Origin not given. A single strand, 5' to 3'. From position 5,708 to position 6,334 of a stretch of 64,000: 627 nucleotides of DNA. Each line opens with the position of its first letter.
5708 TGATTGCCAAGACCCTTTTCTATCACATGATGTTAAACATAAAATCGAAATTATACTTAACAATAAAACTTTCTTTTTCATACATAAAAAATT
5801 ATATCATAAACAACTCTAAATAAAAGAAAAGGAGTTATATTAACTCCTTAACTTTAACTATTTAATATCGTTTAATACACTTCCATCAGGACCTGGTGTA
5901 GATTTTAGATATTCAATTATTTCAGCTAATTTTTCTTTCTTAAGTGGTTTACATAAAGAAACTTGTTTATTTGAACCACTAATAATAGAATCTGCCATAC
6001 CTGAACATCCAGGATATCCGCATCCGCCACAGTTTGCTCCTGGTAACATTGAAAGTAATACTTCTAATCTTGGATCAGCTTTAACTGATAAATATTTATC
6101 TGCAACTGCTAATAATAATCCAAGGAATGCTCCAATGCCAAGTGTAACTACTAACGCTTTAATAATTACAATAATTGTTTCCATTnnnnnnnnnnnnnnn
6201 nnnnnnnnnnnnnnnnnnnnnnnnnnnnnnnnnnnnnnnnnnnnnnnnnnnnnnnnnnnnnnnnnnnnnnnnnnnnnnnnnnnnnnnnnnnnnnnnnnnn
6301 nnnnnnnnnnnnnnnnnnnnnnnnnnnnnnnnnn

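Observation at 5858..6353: Truncated RnfB (108 aa, anchor plus one Fe-S domain) preceded by a translationally coupled 55-aa membrane micro-protein with a C-x6-C-x2-C-x4-C motif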

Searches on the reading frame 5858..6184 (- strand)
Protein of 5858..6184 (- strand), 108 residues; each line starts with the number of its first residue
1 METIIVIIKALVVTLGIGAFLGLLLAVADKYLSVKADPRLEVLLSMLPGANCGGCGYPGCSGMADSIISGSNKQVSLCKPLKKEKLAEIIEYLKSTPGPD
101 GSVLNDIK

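Call 3: search_protein_families(library=pfam, proteins=[window:5858-6184:-], max_evalue=0.1)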
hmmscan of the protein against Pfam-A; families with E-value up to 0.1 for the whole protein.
window:5858-6184:- (108 aa): 1 family
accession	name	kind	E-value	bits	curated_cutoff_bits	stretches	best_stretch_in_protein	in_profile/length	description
PF04060.18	FeS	-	3.6e-11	43.1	23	1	47-80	1-33/33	Putative Fe-S cluster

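Call 4: search_protein_families(library=ncbifam, proteins=[window:5858-6184:-], max_evalue=0.1)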
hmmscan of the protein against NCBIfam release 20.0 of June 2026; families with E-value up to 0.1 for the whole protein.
window:5858-6184:- (108 aa): 13 families
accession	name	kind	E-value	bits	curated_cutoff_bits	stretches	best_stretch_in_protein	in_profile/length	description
NF005503.0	PRK07118.1-2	equivalog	2e-18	66.7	252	1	7-85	2-80/292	RnfABCDGE type electron transport complex subunit B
NF005504.0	PRK07118.1-3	equivalog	4.1e-17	62.5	437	1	6-91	3-88/293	Fe-S cluster domain-containing protein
NF005505.0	PRK07118.1-4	equivalog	2.2e-16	60.1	378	1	1-71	1-71/265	Fe-S cluster domain-containing protein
NF041836.1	rnfB_Methano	equivalog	3.2e-16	59.6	445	1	1-71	1-71/265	Rnf electron transport complex subunit RnfB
TIGR01944.1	rnfB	subfamily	1e-14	54.5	68.7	1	7-96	4-91/190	RnfABCDGE type electron transport complex subunit B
NF003475.0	PRK05113.1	equivalog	4.9e-14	52.6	203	1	7-97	4-92/190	electron transport complex subunit RsxB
NF005506.0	PRK07118.1-5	equivalog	3.7e-12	46.2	388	1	11-89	9-86/279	Fe-S cluster domain-containing protein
NF003195.0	PRK04165.1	equivalog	4e-06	26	306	1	45-93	10-57/450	acetyl-CoA decarbonylase/synthase complex subunit gamma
NF004859.0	PRK06214.1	equivalog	1e-05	24.4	432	1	40-87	89-135/539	sulfite reductase subunit alpha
NF005415.0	PRK06991.1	equivalog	0.00011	22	281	1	45-94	13-61/284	electron transport complex subunit RsxB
NF006446.0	PRK08764.1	equivalog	0.00012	22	220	1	39-81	8-49/139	Rnf electron transport complex subunit RnfB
NF011065.0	PRK14494.1-4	equivalog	0.0023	17.3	287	1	46-75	162-191/244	putative molybdopterin-guanine dinucleotide biosynthesis protein MobB/FeS domain-containing protein protein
NF011064.0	PRK14494.1-3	equivalog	0.038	13.3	418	1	45-82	158-193/244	putative molybdopterin-guanine dinucleotide biosynthesis protein MobB/FeS domain-containing protein protein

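Call 6: find_homologous_proteins(query=window:5858-6184:-)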
Query window:5858-6184:- (108 aa): 556 proteins with E <= 0.001 among 575 candidates; the best 120 are listed.
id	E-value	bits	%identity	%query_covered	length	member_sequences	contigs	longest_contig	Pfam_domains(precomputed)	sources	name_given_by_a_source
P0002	3.0e-62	225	100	100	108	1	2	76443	PF04060.19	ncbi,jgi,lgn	-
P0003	7.4e-39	150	68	96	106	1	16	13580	PF04060.19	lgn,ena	-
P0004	2.0e-38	148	68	96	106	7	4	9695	PF04060.19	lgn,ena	-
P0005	9.5e-38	146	65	97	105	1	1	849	PF04060.19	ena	-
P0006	4.9e-37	144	63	97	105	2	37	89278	PF04060.19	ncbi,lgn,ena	-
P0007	5.8e-37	144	65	96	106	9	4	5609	PF04060.19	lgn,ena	-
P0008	9.0e-37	143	62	97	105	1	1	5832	PF04060.19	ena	-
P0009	9.1e-37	143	65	73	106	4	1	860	PF04060.19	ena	-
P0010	1.3e-36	143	63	97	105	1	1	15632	PF04060.19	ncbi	-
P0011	1.4e-36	142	63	97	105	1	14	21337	PF04060.19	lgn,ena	-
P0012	1.4e-36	142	62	96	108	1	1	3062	PF04060.19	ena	-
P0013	1.6e-36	142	64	97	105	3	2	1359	PF04060.19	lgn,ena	-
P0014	1.8e-36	142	62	97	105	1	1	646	PF04060.19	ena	-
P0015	2.0e-36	142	62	97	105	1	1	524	PF04060.19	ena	-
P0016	2.4e-36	142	62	97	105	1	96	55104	PF04060.19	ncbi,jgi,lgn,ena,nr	ncbi:MAG: electron transporter RnfB [Bacilli bacterium]|jgi:electron transport complex protein RnfB|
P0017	2.4e-36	142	59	100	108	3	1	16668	PF04060.19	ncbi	-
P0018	3.1e-36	141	62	97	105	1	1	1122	PF04060.19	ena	-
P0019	3.1e-36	141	62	97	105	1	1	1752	PF04060.19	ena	-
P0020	3.3e-36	141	63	96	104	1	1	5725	PF04060.19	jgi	-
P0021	4.5e-36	141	63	73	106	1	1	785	PF04060.19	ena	-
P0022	4.7e-36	141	61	97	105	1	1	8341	PF04060.19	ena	-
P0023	5.1e-36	141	63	95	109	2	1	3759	PF04060.19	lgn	-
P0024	5.5e-36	140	63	73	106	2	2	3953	PF04060.19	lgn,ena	-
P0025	6.2e-36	140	67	83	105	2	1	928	PF04060.19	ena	-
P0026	6.6e-36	140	63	73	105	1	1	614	PF04060.19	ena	-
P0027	6.6e-36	140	62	97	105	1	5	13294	PF04060.19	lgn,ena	-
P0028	7.8e-36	140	66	94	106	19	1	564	PF04060.19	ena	-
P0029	8.4e-36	140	61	96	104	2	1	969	PF04060.19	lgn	-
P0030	1.0e-35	140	62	97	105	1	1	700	PF04060.19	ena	-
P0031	1.4e-35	139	61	97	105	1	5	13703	PF04060.19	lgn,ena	-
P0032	1.5e-35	139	63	94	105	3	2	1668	PF04060.19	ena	-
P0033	1.8e-35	139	68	70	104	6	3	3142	PF04060.19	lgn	-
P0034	1.9e-35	139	66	73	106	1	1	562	PF04060.19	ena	-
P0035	2.1e-35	139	62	95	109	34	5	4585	PF04060.19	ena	-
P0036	2.4e-35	138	62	94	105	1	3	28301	PF04060.19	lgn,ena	-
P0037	3.8e-35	138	59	97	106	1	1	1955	PF04060.19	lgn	-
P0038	1.1e-34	136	59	97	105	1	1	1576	PF04060.19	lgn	-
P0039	1.8e-34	136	64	80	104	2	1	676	PF04060.19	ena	-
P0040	9.6e-34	133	64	69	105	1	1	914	PF04060.19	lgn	-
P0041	1.1e-33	133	63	93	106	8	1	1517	PF04060.19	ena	-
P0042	1.3e-33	133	59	97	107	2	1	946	PF04060.19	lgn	-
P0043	1.4e-33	133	59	97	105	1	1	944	PF04060.19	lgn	-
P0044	1.9e-33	132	59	97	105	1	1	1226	PF04060.19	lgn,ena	-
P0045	1.9e-33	132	63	69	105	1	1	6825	PF04060.19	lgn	-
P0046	2.1e-33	132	58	97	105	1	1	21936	PF04060.19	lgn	-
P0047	2.1e-33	132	64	70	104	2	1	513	PF04060.19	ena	-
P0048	2.5e-33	132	63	69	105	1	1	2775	PF04060.19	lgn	-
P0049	3.6e-33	131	63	70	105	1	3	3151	PF04060.19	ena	-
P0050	4.5e-33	131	63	69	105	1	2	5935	PF04060.19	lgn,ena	-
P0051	5.0e-33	131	60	94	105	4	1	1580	PF04060.19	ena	-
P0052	5.2e-33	131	61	91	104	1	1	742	PF04060.19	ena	-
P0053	5.4e-33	131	57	99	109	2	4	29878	PF04060.19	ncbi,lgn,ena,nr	ncbi:MAG: electron transporter RnfB [Erysipelotrichaceae bacterium]|nr:electron transporter RnfB [Er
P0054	5.7e-33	131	59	94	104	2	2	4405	PF04060.19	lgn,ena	-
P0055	9.3e-33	130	58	94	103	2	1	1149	PF04060.19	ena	-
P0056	1.5e-32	129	59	94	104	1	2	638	PF04060.19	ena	-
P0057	1.9e-32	129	60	92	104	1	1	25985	PF04060.19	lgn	-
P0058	2.1e-32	129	62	70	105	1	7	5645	PF04060.19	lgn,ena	-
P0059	2.2e-32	129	58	94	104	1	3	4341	PF04060.19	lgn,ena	-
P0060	3.0e-32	128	59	91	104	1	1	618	PF04060.19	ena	-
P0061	3.0e-32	128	59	91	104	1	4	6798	PF04060.19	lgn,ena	-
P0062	3.3e-32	128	55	96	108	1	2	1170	PF04060.19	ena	-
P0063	4.0e-32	128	60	93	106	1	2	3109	PF04060.19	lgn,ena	-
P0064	5.0e-32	128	58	94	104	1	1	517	PF04060.19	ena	-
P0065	8.2e-32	127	56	94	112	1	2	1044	PF04060.19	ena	-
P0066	1.2e-31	127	59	91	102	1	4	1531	PF04060.19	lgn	-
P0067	1.2e-31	127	61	91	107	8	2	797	PF04060.19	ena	-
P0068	1.3e-31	126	59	93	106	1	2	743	PF04060.19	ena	-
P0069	1.5e-31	126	59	94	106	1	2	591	PF04060.19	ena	-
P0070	1.6e-31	126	64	78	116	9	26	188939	PF04060.19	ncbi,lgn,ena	-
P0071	1.8e-31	126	56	97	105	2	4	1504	PF04060.19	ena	-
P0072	1.9e-31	126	59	94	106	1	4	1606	PF04060.19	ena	-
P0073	2.1e-31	126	58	94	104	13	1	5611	PF04060.19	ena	-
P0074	2.1e-31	126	59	91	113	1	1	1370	PF04060.19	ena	-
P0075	2.2e-31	126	60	77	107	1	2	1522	PF04060.19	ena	-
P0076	2.2e-31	126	57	94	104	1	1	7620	PF04060.19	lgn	-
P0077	2.5e-31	126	56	97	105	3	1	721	PF04060.19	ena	-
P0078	2.8e-31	125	59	94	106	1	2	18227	PF04060.19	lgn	-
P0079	2.8e-31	125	63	70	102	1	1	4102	PF04060.19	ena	-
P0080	2.9e-31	125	57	94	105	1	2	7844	PF04060.19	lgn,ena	-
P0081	3.0e-31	125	59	91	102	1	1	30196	PF04060.19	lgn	-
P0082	3.3e-31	125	58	91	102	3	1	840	PF04060.19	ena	-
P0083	4.5e-31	125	56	96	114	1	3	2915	PF04060.19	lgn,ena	-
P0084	5.2e-31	124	56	97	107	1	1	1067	PF04060.19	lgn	-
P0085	5.4e-31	124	62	78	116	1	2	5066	PF04060.19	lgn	-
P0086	5.5e-31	124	59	92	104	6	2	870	PF04060.19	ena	-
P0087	5.6e-31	124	59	91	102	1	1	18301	PF04060.19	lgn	-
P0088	5.8e-31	124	58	94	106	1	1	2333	PF04060.19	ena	-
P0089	9.8e-31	124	58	91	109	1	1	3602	PF04060.19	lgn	-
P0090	1.1e-30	123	58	91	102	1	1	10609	PF04060.19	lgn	-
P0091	1.3e-30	123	57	94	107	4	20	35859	PF04060.19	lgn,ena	-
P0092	1.6e-30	123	58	69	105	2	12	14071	PF04060.19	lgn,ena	-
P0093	2.1e-30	123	56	92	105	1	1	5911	PF04060.19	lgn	-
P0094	2.3e-30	122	55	94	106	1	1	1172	PF04060.19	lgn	-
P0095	3.2e-30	122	55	94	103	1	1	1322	PF04060.19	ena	-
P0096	4.3e-30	122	59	72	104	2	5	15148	PF04060.19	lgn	-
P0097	4.9e-30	121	61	81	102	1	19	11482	PF04060.19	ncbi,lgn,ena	-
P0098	5.2e-30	121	59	72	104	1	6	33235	PF04060.19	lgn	-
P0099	5.7e-30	121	57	94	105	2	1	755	PF04060.19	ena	-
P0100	5.8e-30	121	54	97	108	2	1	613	PF04060.19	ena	-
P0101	6.4e-30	121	56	94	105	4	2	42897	PF04060.19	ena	-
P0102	7.0e-30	121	58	91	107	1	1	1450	PF04060.19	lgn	-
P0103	7.4e-30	121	59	91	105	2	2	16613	PF04060.19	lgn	-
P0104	7.9e-30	121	59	73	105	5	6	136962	PF04060.19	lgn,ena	-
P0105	9.4e-30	120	55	69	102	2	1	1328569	PF04060.19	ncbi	ncbi:MAG: (Fe-S)-binding protein [Bacilli bacterium]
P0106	9.9e-30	120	53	94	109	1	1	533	PF04060.19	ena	-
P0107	1.0e-29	120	58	97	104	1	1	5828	PF04060.19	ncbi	-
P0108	1.0e-29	120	57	94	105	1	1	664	PF04060.19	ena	-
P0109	1.2e-29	120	56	79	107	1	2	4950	PF04060.19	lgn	-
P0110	1.2e-29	120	56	94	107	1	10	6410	PF04060.19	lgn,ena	-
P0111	1.2e-29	120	58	74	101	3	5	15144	PF04060.19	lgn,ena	-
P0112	1.4e-29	120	58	72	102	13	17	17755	PF04060.19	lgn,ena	-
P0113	1.5e-29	120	62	78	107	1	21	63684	PF04060.19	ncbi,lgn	-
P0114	1.7e-29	120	54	94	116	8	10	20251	PF04060.19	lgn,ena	-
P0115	1.8e-29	120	56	94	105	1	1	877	PF04060.19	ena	-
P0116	1.8e-29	120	56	94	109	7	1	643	PF04060.19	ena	-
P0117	2.2e-29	119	55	92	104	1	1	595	PF04060.19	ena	-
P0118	2.3e-29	119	54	94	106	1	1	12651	PF04060.19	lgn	-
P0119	2.8e-29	119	52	94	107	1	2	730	PF04060.19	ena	-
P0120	3.9e-29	118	58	73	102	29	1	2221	PF04060.19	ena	-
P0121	4.0e-29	118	54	91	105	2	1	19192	PF04060.19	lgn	-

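Call 8: find_related_loci(query=A1, collection=genome_contigs, flank=4000)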
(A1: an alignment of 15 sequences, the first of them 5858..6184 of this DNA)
Query A1 (108 aa) in genome_contigs; peptide patterns used: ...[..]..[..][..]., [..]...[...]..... (x = any residue, [..] = any of these).
600 stretches matched a pattern (row limit reached: there are more); 569 encode a relative of the query (tblastn E <= 1e-3); the best 80 are kept; 80 distinct loci.
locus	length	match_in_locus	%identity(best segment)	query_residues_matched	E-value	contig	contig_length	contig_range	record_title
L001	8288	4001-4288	53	10-105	2e-30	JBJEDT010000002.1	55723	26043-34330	MAG: Bacilli bacterium isolate LOHA10_bin.022 NODE_107_length_55723_cov_17.892452, whole genome shotgun sequence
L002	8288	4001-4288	51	7-102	6e-30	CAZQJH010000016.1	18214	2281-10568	MAG TPA_asm: uncultured Erysipelotrichaceae bacterium isolate SRP350583_co1_488 genome assembly, contig: NODE_5306_lengt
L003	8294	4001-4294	49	7-104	1e-27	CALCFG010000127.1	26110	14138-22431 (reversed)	MAG TPA_asm: uncultured Erysipelotrichaceae bacterium isolate ERR318692_bin.85_CONCOCT_v1.1_MAG genome assembly, contig:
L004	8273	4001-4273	52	3-94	4e-25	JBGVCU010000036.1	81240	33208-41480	MAG: Bacilli bacterium isolate fecal_MAG_453 fecal_MAG_453_contig_0036, whole genome shotgun sequence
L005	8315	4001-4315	43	1-105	1e-24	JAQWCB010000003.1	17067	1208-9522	MAG: Bacilli bacterium isolate STF2_233 NODE_8731_length_17067_cov_5.739079_Sandtown_F2, whole genome shotgun sequence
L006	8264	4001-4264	48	7-95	2e-24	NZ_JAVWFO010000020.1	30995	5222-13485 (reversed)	MAG: Anaerorhabdus sp. isolate CGS1Y1-bin47 NODE_1117_length_30995_cov_30.366451, whole genome shotgun sequence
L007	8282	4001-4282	51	3-97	3e-24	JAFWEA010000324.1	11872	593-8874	MAG: Solobacterium sp. isolate RGIG5654 Sheep_Duodenum-4__c260328, whole genome shotgun sequence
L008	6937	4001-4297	44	6-104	2e-23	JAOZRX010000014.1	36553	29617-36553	MAG: Candidatus Izemoplasma sp. isolate GMC6.maxbin2.120_sub GMC6_524_length_36553_cov_11.177736, whole genome shotgun s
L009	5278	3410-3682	51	6-97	2e-23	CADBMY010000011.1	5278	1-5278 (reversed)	MAG: uncultured Erysipelotrichaceae bacterium isolate RUG14114 genome assembly, contig: RUG14114_asm_11, whole genome sh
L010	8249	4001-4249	47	21-102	2e-22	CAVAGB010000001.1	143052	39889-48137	Erysipelotrichaceae bacterium isolate H07605-L1_cleanbin_000011 genome assembly, contig: Spades_H07605-L1_contig_33, who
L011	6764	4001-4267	44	7-96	1e-21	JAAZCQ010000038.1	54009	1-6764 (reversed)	MAG: Erysipelotrichaceae bacterium isolate AS07pgkLD_197 50185_AS07, whole genome shotgun sequence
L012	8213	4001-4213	52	25-95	2e-21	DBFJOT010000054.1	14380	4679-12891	MAG TPA_asm: Candidatus Onthovivens sp. isolate MAG8465 contig54, whole genome shotgun sequence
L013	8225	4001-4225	49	30-103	2e-21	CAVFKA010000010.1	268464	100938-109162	bacterium isolate H07627-L1_cleanbin_000022 genome assembly, contig: Spades_H07627-L1_contig_1, whole genome shotgun seq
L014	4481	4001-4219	52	30-101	9e-21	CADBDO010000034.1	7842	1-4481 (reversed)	MAG: uncultured Erysipelotrichaceae bacterium isolate RUG13880 genome assembly, contig: RUG13880_asm_34, whole genome sh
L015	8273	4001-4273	48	2-90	9e-21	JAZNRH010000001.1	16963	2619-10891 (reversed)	MAG: Eubacteriales bacterium isolate T1900044818_TS20190284.MAGScoT_cleanbin_000028 SGB_2828_k141_297643, whole genome s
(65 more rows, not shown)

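Call 43: find_encoding_contigs(protein=P0002, flank=1000, max_places=3)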
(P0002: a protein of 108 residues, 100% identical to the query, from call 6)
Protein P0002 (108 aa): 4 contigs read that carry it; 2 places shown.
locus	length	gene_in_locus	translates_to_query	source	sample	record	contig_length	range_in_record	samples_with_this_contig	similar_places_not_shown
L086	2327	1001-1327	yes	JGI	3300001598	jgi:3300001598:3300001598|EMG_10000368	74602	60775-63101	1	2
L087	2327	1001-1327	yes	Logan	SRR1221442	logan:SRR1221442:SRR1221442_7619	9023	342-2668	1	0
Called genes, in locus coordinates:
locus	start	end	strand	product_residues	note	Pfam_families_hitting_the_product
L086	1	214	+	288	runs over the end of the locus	PF02508:Rnf-Nqr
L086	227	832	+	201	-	PF02508:Rnf-Nqr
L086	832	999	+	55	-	-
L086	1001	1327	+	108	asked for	PF04060:FeS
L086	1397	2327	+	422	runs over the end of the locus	PF02424:ApbE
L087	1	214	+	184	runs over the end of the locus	?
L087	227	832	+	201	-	PF02508:Rnf-Nqr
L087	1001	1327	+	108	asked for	PF04060:FeS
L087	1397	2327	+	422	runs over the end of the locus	PF02424:ApbE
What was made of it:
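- An identical RnfB is found on four contigs from independent sources (JGI and Logan among them) (call 43).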

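Call 46: search_solved_structures(query=A1, max_evalue=0.001, show_alignments=2)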
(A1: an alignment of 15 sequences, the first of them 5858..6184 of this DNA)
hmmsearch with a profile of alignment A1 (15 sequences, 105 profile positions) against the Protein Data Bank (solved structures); distinct sequences matched with E-value up to 0.001: 3.
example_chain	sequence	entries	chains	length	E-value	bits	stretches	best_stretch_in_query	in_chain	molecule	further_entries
7zc6_B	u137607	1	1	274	3e-17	65.7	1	7-88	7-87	RnfB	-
9eri_B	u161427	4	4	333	1e-16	64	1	2-90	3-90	Na(+)-translocating ferredoxin:NAD(+) oxidoreductase complex subunit B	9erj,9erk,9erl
8ahx_B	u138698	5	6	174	3.8e-12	49.3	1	5-78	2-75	Ion-translocating oxidoreductase complex subunit B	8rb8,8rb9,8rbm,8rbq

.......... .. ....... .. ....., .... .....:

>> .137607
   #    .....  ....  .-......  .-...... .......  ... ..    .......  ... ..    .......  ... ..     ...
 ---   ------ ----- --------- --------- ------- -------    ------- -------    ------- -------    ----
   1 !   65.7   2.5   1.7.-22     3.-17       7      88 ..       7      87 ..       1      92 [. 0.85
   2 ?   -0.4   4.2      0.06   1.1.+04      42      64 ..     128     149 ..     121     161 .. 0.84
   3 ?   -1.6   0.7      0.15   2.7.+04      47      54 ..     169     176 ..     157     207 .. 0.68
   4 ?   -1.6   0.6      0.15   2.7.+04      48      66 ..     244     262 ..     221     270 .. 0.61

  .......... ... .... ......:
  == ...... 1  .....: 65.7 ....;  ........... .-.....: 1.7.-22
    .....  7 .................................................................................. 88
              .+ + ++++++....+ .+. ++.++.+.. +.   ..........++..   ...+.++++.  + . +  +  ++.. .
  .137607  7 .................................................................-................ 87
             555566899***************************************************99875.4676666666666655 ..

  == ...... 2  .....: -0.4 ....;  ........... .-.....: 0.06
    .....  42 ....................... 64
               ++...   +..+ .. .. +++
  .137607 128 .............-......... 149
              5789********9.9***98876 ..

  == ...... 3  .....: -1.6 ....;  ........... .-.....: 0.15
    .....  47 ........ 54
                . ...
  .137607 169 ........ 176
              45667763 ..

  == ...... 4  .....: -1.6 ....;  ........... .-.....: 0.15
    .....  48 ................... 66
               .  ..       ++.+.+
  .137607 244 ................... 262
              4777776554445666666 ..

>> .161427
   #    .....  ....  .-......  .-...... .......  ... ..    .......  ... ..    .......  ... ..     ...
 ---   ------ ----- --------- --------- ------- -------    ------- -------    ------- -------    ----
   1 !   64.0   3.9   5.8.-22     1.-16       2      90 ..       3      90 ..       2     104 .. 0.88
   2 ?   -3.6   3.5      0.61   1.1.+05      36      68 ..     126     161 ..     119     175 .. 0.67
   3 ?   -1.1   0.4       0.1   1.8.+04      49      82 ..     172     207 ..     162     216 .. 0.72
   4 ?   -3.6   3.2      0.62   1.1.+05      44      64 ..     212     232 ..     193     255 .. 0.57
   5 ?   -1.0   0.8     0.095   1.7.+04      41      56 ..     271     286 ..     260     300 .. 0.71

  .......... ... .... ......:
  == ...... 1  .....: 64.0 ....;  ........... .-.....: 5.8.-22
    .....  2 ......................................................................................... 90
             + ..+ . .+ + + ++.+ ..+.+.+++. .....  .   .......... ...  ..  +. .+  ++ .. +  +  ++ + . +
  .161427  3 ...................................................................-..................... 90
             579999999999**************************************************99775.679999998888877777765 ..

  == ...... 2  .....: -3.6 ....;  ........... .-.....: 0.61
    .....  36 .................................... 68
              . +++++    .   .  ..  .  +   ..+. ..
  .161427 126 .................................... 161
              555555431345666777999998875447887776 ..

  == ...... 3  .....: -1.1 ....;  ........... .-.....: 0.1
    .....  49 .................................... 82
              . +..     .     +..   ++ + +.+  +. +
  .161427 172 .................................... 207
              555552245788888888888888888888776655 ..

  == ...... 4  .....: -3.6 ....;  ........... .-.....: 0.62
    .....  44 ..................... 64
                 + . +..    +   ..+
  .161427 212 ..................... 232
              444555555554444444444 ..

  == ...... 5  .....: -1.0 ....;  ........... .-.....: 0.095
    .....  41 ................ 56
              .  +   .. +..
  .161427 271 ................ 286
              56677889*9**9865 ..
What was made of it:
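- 5858..6184 (-): Short RnfB: 108 aa, N-terminal TM helix plus a single PF04060 [4Fe-4S] domain, no ferredoxin-acceptor domain. Aligns to residues 7-87 of 7zc6_B and 3-90 of 9eri_B (call 46).
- On RnfB (TIGR01944; PF04060 plus ferredoxin domains): Residues 1-30 are hydrophobic and align to the anchor of 7zc6_B and 9eri_B (call 46).
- Closest known: Canonical RnfB. Same: The short RnfB aligns to residues ~3-90 of the solved chains, E 3e-17 to 4e-12 (call 46).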
